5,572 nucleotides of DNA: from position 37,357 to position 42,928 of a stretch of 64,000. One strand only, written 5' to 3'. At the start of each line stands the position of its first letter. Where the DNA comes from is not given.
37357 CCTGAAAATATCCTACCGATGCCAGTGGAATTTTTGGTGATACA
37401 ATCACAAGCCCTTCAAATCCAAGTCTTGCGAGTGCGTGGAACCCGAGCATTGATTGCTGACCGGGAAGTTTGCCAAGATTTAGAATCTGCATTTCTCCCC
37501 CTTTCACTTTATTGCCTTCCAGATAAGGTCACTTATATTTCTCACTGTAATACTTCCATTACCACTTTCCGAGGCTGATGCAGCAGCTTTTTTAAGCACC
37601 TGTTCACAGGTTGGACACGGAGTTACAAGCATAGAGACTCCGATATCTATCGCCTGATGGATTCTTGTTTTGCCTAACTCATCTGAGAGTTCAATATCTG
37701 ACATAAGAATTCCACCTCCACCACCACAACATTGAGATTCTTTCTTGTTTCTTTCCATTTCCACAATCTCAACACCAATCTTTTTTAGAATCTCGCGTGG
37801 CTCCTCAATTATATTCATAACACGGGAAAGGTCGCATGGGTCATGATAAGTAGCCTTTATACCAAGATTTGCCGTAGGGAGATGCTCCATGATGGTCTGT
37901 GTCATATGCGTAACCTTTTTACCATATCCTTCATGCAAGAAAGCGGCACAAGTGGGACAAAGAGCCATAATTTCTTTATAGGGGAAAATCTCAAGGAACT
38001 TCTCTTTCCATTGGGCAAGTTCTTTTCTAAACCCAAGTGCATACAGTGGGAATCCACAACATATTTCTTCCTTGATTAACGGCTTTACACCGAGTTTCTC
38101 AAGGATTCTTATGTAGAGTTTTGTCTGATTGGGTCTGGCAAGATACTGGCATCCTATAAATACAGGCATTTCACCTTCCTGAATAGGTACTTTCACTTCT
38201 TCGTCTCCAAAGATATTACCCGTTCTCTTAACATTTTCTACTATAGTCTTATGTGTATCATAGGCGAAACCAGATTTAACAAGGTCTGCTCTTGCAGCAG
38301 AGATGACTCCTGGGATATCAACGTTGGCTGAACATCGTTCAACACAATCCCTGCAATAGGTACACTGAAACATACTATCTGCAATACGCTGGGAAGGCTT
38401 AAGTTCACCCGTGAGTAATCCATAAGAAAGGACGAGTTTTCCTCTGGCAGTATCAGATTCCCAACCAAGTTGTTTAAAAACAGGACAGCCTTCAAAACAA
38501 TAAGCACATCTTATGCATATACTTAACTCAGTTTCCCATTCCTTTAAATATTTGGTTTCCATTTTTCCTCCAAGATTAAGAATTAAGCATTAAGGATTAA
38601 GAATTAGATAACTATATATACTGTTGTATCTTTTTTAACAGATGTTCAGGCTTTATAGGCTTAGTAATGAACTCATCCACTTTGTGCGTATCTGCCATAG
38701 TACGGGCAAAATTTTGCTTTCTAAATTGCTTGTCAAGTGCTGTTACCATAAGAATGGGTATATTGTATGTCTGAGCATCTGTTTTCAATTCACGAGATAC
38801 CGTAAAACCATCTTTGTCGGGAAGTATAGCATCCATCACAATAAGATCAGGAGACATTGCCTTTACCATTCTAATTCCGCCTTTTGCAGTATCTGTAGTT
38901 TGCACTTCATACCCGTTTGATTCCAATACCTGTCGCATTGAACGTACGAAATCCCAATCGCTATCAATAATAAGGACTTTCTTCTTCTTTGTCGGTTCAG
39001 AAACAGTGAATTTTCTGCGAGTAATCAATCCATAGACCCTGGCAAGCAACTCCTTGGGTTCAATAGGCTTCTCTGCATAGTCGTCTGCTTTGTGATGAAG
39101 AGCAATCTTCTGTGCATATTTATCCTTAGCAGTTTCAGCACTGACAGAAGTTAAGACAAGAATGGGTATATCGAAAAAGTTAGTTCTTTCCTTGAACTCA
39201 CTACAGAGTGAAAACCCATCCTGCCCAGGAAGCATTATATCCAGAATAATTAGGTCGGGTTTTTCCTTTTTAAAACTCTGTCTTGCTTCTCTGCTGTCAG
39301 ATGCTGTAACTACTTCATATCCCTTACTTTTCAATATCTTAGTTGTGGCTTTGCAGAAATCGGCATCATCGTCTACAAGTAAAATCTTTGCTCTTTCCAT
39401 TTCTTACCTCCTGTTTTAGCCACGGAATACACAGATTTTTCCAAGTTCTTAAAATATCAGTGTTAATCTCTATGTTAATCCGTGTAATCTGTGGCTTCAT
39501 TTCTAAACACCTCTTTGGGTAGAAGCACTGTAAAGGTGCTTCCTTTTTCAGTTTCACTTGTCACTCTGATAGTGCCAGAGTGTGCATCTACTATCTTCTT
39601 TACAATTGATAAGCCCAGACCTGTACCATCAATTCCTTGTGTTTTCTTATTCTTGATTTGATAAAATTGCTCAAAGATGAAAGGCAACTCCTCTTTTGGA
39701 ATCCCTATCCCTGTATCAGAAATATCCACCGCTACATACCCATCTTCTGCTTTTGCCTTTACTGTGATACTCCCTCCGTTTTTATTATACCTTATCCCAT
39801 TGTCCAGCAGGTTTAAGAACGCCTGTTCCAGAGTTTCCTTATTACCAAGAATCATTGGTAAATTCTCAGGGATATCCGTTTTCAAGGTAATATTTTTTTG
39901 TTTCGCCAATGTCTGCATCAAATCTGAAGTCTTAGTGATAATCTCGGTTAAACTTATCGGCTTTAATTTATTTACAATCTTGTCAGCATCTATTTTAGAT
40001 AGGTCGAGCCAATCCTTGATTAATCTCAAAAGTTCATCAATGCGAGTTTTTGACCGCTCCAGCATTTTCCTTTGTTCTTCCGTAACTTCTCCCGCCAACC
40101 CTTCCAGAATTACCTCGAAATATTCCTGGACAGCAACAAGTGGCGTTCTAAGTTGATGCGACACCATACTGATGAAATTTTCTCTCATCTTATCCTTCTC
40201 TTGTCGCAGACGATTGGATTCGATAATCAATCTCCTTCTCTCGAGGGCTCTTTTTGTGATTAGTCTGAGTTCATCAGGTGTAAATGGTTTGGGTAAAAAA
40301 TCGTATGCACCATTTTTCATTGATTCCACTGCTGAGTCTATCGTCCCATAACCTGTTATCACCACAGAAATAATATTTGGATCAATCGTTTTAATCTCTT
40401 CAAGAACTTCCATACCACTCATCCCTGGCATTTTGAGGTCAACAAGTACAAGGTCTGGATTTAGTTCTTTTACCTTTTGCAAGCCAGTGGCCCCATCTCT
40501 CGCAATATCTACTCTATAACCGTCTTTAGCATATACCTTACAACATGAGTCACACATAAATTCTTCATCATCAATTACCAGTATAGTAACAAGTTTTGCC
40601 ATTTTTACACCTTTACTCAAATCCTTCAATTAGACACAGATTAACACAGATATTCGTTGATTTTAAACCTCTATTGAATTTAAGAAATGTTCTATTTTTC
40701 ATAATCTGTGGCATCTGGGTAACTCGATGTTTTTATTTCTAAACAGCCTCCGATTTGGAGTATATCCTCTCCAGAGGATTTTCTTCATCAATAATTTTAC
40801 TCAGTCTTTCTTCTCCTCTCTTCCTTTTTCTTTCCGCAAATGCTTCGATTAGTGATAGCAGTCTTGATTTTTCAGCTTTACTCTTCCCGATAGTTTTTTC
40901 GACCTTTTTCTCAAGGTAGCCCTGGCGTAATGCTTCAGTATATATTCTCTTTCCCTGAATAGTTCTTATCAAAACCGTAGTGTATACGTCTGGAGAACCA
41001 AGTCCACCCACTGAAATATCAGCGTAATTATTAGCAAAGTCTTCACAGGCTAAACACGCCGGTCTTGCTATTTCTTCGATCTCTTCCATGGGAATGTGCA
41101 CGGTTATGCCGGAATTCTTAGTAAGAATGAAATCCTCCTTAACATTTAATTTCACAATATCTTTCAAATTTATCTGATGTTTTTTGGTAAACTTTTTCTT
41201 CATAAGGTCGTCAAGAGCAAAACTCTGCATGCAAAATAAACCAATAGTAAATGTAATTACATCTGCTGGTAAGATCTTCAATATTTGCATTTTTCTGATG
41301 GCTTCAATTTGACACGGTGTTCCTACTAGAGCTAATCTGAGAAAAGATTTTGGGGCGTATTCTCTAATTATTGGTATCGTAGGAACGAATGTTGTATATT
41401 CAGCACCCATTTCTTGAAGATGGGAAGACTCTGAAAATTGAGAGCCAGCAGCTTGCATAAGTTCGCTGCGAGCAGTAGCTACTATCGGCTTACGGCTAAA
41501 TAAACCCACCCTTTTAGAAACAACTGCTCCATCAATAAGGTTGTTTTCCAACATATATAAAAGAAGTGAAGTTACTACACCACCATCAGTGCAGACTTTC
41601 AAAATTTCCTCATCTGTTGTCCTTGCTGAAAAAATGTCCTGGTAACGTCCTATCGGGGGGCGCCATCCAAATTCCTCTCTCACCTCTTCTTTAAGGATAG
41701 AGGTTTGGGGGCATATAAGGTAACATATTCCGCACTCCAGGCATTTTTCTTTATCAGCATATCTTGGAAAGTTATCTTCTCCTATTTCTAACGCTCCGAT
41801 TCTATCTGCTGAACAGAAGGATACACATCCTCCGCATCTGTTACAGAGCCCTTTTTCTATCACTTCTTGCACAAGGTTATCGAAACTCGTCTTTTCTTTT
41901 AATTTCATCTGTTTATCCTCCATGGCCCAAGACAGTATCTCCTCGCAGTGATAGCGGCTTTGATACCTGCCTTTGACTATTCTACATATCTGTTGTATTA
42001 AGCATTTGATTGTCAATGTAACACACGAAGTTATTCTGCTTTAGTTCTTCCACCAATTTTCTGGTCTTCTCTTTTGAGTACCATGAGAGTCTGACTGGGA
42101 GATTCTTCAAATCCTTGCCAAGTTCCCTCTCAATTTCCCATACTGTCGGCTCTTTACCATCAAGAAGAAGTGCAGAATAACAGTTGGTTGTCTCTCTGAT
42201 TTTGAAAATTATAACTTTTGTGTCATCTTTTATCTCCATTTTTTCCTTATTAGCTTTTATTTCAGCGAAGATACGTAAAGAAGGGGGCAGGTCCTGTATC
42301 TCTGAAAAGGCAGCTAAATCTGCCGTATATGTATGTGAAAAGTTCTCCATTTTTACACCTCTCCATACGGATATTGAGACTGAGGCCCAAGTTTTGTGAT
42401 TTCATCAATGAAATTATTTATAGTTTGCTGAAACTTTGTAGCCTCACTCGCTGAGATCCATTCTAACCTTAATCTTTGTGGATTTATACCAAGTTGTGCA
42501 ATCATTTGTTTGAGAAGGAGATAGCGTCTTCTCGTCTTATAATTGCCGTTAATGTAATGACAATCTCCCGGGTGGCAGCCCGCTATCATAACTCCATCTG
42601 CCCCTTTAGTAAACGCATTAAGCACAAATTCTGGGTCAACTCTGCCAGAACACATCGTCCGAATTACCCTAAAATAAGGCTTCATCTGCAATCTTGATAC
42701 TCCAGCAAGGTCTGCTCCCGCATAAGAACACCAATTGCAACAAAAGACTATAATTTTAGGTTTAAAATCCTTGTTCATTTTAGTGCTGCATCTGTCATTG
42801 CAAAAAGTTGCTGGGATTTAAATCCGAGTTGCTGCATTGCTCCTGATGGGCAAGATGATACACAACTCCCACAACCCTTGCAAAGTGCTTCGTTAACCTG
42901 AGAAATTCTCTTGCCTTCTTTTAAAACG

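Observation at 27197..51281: Sigma54-driven ~24 kb Hdr-MvhD-lipoate gene run: candidate lipoyl-disulfide electron-bifurcating system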

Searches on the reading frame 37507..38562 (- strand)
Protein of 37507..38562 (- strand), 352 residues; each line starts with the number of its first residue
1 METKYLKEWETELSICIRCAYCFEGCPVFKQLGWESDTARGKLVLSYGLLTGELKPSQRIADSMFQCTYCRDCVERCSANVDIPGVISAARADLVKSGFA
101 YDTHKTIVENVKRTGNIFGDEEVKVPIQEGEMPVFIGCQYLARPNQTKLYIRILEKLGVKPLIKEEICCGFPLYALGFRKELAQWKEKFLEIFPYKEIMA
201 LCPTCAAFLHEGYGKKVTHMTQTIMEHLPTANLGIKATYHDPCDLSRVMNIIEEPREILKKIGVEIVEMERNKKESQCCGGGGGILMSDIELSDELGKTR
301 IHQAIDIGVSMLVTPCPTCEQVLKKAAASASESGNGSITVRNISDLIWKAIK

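Call 5: search_protein_families(library=pfam, proteins=[window:37507-38562:-], max_evalue=0.01)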
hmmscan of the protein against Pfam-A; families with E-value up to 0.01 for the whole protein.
window:37507-38562:- (352 aa): 8 families
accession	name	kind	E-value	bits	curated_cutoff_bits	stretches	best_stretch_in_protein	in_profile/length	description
PF02754.22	CCG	-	4.6e-27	94.4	20.6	2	238-323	2-84/85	Cysteine-rich domain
PF13183.11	Fer4_8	-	1.6e-10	41.8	27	1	12-81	1-68/68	4Fe-4S dicluster domain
PF13534.11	Fer4_17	-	3.5e-07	31.1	22.2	1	16-82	2-61/61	4Fe-4S dicluster domain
PF13237.11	Fer4_10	-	7.6e-07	29.4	25.5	1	12-77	5-52/53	4Fe-4S dicluster domain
PF12838.12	Fer4_7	-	4.6e-05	24.2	27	1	16-80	2-51/52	4Fe-4S dicluster domain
PF14691.11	Fer4_20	-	0.0011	19.2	25.8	0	65-101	22-60/113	Dihydroprymidine dehydrogenase domain II, 4Fe-4S cluster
PF13484.11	Fer4_16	-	0.0041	18.3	30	1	16-80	2-66/66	4Fe-4S double cluster binding domain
PF13187.11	Fer4_9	-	0.0058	17.1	27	0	16-80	2-50/52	4Fe-4S dicluster domain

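Call 42: search_protein_families(library=ncbifam, proteins=[window:37507-38562:-], max_evalue=0.001)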
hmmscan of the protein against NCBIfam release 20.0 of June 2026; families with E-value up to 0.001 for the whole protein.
window:37507-38562:- (352 aa): 14 families
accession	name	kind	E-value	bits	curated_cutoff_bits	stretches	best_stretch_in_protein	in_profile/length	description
NF004898.0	PRK06259.1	equivalog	6.4e-51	173.5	385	1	11-351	131-488/488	fumarate reductase (CoM/CoB) subunit TfrB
NF045670.1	quin_L_LdhH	equivalog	3.9e-37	127.9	800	3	231-346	596-704/706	L-lactate dehydrogenase (quinone) large subunit LdhH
NF045663.1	diclust_near_Sec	equivalog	2.5e-22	78.8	530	1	11-326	301-621/759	pyridine nucleotide-disulfide oxidoreductase/dicluster-binding protein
NF008369.0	PRK11168.1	equivalog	1e-20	74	278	2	130-326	167-383/401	anaerobic glycerol-3-phosphate dehydrogenase subunit C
NF008434.0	PRK11274.1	equivalog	2.3e-18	66.3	333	2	6-92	15-100/409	glycolate oxidase subunit GlcF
NF045711.1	sulf_resp_HmcF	equivalog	5.3e-14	51.9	750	1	229-323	329-425/457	sulfate respiration complex iron-sulfur protein HmcF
TIGR03379.1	glycerol3P_GlpC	equivalog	1.3e-13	50.5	279.9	1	135-327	167-381/397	anaerobic glycerol-3-phosphate dehydrogenase subunit GlpC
NF045796.1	DsrK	equivalog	1.4e-13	50.3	400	1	215-324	297-417/453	sulfate reduction electron transfer complex DsrMKJOP subunit DsrK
NF045724.1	ferredox_TmcB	equivalog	2.4e-13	49.5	735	1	236-349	314-426/430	electron transfer complex ferredoxin TmcB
TIGR00273.1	TIGR00273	equivalog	3e-09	36.3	444.8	1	11-106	291-384/432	LutB/LldF family L-lactate oxidation iron-sulfur protein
TIGR03290.1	CoB_CoM_SS_C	equivalog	6.7e-09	35.9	160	1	14-118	2-99/144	CoB--CoM heterodisulfide reductase subunit C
TIGR03288.1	CoB_CoM_SS_B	equivalog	3.1e-06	26.7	345.15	1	250-321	164-235/290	CoB--CoM heterodisulfide reductase subunit B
TIGR01971.1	NuoI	subfamily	0.00015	21.4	113.05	0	3-28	70-95/121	NADH-quinone oxidoreductase, chain I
NF041780.1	hetero_SS_HdrB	equivalog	0.00071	19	450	0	235-326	168-254/304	ferredoxin:CoB-CoM heterodisulfide reductase subunit HdrB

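Call 81: search_solved_structures(query=window:37507-38562:-, max_evalue=0.00001, show_alignments=1)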
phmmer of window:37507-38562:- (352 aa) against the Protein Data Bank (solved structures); distinct sequences matched with E-value up to 0.00001: 5.
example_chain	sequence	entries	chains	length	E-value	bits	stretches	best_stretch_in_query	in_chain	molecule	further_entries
9ojn_A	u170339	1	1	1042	1.6e-15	60.3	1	62-333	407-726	Iron-sulfur-binding reductase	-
8rvv_C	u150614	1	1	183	2e-07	33.7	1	12-117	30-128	H(2):CoB-CoM heterodisulfide,ferredoxin reductase subunit C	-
8rvu_c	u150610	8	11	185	2.1e-07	33.6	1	12-118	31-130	H(2):CoB-CoM heterodisulfide,ferredoxin reductase subunit C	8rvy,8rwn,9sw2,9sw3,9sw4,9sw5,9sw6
9sfi_C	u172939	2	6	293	8.2e-07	31.6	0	262-332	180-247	H(2)/formate:CoB-CoM heterodisulfide,ferredoxin reductase subunit B2 | Heterodisulfide reductase subunit B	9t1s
5odc_B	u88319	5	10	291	1.4e-06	30.9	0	274-325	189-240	Heterodisulfide reductase, subunit B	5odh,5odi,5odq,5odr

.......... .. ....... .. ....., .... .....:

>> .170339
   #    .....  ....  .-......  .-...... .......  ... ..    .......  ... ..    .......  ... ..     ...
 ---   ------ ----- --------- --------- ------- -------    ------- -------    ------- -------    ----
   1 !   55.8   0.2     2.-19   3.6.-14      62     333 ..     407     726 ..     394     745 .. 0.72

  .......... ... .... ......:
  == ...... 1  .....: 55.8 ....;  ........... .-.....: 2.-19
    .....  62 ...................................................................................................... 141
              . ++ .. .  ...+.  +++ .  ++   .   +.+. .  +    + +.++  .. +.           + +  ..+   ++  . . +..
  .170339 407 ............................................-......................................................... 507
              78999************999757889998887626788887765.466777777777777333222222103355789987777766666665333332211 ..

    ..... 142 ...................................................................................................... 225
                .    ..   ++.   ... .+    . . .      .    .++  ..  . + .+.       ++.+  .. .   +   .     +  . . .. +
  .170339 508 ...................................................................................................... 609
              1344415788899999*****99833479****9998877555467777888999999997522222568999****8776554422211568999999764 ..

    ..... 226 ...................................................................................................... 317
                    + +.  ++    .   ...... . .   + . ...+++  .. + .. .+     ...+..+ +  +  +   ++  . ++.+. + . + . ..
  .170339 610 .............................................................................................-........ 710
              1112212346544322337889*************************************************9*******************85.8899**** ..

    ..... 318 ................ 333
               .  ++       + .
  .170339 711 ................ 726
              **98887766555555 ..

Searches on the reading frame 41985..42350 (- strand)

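Call 4: search_protein_families(library=pfam, proteins=[window:41985-42350:-], max_evalue=0.01)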
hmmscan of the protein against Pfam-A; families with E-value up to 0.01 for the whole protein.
window:41985-42350:- (122 aa): 1 family
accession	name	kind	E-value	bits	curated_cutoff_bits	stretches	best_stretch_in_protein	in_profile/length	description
PF05370.16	DUF749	-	2.8e-11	43.8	25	1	8-80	1-71/87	Domain of unknown function (DUF749)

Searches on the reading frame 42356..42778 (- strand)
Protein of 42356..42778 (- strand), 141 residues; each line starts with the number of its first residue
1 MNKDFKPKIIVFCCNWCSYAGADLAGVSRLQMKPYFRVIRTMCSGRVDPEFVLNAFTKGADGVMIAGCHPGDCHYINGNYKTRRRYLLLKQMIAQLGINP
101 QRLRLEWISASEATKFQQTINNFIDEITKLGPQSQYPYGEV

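Call 4: search_protein_families(library=pfam, proteins=[window:42356-42778:-], max_evalue=0.01)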
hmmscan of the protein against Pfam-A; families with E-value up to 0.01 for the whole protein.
window:42356-42778:- (141 aa): 2 families
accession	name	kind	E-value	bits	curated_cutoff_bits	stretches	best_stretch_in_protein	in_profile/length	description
PF02662.21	FlpD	-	2.3e-56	189.5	22.3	1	9-131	1-123/123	Methyl-viologen-reducing hydrogenase, delta subunit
PF04845.19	PurA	-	0.0097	15.7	25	0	74-134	16-71/219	PurA ssDNA and RNA-binding protein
